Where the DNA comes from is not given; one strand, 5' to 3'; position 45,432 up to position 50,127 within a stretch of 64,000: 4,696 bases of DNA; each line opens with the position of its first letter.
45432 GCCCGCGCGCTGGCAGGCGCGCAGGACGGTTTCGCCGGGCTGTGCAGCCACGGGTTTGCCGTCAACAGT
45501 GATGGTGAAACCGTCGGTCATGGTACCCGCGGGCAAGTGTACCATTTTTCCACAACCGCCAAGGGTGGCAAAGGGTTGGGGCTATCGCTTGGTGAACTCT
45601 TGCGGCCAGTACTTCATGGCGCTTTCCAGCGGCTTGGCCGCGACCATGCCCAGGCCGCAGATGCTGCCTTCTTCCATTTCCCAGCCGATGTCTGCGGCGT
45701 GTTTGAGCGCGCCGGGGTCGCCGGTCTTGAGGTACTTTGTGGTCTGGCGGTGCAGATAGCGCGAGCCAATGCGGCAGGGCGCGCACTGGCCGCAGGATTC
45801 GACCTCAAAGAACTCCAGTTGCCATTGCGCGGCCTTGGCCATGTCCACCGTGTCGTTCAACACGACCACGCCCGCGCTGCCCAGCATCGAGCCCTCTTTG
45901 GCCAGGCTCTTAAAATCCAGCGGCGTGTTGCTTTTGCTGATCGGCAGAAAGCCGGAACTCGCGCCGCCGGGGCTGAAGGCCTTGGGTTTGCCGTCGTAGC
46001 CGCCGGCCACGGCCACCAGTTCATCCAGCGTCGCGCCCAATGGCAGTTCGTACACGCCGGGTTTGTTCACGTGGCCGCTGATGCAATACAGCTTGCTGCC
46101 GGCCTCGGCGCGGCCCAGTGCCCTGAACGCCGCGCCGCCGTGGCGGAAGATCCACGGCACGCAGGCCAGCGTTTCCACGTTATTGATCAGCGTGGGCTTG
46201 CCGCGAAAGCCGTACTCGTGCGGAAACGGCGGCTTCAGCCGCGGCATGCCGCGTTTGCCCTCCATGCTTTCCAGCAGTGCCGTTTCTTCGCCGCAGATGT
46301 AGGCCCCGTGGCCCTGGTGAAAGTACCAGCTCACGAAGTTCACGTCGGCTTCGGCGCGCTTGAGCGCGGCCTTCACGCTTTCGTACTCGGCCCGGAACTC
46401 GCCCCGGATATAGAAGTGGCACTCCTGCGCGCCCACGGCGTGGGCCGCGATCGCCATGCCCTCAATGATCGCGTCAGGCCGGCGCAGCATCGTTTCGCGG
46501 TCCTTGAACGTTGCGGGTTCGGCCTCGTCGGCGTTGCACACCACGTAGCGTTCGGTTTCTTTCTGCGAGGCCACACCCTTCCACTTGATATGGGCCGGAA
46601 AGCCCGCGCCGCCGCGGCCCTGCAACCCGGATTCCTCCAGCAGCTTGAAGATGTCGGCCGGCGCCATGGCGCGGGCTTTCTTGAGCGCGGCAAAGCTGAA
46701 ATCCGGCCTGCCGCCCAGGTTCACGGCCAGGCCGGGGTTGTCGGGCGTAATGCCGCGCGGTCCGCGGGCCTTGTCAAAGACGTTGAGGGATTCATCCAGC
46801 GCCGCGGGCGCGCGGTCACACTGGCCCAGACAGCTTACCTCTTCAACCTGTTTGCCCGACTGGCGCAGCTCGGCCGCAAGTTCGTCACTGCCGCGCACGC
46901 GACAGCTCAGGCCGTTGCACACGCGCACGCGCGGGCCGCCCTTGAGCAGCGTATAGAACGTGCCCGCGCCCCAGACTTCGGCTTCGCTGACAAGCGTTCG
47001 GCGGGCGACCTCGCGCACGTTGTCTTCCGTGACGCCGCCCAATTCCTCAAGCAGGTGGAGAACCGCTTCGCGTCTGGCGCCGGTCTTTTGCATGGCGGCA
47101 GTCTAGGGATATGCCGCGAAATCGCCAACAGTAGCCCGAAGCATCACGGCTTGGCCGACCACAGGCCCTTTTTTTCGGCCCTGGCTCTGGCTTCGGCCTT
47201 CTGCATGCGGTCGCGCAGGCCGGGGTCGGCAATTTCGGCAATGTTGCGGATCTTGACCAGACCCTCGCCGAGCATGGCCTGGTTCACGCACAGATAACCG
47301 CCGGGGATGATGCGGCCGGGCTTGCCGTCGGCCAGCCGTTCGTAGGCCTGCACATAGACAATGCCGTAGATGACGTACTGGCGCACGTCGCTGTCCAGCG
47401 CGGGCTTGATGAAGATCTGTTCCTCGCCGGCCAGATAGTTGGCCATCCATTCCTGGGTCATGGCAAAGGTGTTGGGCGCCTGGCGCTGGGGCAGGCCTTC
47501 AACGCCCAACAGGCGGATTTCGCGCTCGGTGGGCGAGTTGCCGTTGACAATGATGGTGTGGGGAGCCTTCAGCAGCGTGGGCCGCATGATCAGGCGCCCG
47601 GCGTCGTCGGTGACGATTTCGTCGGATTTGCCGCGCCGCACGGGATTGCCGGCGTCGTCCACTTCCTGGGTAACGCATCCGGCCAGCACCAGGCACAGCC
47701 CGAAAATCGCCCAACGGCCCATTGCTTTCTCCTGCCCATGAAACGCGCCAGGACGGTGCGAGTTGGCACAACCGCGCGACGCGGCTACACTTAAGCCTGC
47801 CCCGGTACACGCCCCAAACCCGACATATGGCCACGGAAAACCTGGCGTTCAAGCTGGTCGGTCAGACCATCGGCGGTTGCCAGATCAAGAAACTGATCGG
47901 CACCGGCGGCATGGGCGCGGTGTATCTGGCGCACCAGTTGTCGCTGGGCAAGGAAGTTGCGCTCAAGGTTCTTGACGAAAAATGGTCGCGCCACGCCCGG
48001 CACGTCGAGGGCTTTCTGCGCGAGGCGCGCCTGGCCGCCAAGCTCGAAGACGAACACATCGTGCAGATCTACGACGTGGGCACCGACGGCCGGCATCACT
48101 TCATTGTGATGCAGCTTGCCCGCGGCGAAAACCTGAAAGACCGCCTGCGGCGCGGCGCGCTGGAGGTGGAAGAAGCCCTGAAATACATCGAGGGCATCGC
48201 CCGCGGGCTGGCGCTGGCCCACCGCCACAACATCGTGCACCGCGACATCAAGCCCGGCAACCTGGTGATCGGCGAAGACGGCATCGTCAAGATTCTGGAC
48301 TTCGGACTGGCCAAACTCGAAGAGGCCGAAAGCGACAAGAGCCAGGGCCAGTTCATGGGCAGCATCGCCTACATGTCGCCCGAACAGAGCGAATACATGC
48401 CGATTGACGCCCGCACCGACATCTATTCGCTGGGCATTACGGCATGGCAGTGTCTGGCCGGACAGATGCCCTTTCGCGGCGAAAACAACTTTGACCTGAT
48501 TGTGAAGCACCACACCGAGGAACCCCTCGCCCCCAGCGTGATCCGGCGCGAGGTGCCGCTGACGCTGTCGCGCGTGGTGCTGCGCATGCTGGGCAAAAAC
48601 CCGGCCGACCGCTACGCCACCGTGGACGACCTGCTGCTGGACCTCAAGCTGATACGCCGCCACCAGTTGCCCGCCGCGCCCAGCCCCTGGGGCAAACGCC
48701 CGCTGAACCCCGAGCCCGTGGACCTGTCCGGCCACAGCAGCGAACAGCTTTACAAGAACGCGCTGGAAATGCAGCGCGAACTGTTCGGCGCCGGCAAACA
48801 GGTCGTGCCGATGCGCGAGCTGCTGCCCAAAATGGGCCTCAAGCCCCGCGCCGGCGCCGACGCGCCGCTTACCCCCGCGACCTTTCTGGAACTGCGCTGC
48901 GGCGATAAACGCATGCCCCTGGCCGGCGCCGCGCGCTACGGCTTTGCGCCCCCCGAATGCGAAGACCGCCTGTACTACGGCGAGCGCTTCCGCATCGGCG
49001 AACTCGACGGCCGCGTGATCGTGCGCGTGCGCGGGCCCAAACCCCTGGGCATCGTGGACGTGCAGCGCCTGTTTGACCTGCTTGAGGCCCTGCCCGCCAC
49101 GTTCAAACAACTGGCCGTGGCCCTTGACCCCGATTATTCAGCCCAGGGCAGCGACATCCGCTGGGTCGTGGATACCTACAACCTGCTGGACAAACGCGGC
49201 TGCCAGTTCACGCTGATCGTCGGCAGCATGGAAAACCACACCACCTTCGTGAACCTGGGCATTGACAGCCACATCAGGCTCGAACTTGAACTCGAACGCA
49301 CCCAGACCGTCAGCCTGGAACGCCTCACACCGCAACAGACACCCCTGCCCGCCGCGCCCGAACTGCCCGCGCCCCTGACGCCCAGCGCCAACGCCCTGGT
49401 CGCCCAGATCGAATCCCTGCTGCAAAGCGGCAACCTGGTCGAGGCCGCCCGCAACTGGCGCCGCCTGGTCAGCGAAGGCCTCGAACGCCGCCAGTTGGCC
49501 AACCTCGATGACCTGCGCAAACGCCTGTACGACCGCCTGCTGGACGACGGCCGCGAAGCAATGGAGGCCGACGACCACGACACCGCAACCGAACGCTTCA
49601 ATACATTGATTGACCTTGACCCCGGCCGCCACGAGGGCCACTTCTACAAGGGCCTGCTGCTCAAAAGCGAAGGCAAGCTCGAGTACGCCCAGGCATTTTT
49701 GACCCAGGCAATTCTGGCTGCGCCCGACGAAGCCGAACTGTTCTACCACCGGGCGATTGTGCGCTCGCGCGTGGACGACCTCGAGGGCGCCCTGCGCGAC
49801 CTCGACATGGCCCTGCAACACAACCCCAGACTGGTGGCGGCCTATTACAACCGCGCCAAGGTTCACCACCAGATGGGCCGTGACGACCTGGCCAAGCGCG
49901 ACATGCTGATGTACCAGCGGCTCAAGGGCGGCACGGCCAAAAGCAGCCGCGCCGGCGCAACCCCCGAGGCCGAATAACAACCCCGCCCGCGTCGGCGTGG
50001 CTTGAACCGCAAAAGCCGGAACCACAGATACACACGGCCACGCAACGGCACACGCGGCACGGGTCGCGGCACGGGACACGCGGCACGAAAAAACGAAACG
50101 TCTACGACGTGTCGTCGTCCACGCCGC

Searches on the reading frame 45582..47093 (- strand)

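Call 85: search_protein_families(library=pfam, proteins=[window:45582-47093:-], max_evalue=0.01)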
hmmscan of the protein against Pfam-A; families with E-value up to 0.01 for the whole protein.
window:45582-47093:- (503 aa): 5 families
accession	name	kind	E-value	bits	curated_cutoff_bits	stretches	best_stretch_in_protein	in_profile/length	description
PF01512.22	Complex1_51K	-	1.4e-45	155.3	31.2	1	153-313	2-149/150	Nuo51 FMN-binding domain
PF10589.14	NADH_4Fe-4S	-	6.9e-19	68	23.5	1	421-502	2-84/85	NADH-ubiquinone oxidoreductase-F iron-sulfur binding region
PF01257.25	2Fe-2S_thioredx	-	1e-11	45.3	24.8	1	10-98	14-122/145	Thioredoxin-like [2Fe-2S] ferredoxin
PF10531.15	SLBB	-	3.7e-11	43.1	27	1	336-381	2-53/55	SLBB domain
PF22461.2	SLBB_2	-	3.3e-06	27.5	27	1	334-367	1-35/79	SLBB domain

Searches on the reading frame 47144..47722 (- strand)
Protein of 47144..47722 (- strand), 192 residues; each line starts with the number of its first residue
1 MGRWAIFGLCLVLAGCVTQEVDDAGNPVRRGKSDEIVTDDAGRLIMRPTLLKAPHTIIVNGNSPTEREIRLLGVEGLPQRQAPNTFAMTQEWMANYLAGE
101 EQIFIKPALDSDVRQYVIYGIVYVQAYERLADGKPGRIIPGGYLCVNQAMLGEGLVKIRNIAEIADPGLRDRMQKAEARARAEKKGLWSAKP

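Call 85: search_protein_families(library=pfam, proteins=[window:47144-47722:-], max_evalue=0.01)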
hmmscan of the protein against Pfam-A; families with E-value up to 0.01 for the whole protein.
window:47144-47722:- (192 aa): 1 family
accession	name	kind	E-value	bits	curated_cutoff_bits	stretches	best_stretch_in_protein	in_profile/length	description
PF00565.23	SNase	-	1.1e-05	26.3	21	1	69-189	2-106/107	Staphylococcal nuclease homologue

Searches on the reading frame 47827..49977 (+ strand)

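Call 73: search_protein_families(library=pfam, proteins=[window:47827-49977:+], max_evalue=0.001)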
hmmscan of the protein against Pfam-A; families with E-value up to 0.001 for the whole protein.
window:47827-49977:+ (716 aa): 11 families
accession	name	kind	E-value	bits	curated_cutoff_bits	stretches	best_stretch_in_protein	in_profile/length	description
PF00069.31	Pkinase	-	3.1e-48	164.9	31.7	1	19-264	2-253/263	Protein kinase domain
PF07714.23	PK_Tyr_Ser-Thr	-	5.6e-37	127.9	23.1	1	19-262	2-248/258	Protein tyrosine and serine/threonine kinase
PF07719.23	TPR_2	-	4.6e-08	33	27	0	603-634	2-33/34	Tetratricopeptide repeat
PF13431.12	TPR_17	-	9.5e-08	32.2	24.4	0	661-689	4-32/34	Tetratricopeptide repeat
PF00515.34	TPR_1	-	1e-07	31.9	27.8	0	636-668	1-33/34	Tetratricopeptide repeat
PF13371.12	TPR_9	-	2e-07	31.4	35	1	619-668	12-61/73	Tetratricopeptide repeat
PF13414.12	TPR_11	-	2.9e-07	30.5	26.8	1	651-684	9-42/42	TPR repeat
PF03109.22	ABC1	-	2.2e-05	24.1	22.9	1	89-164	141-216/244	ABC1 atypical kinase-like domain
PF14559.12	TPR_19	-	3.9e-05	24.3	25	0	578-637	1-60/68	Tetratricopeptide repeat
PF13432.12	TPR_16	-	0.00028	21.7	32.7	0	575-633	4-62/65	Tetratricopeptide repeat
PF13181.12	TPR_8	-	0.00042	20.7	25.7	0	671-692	2-23/34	Tetratricopeptide repeat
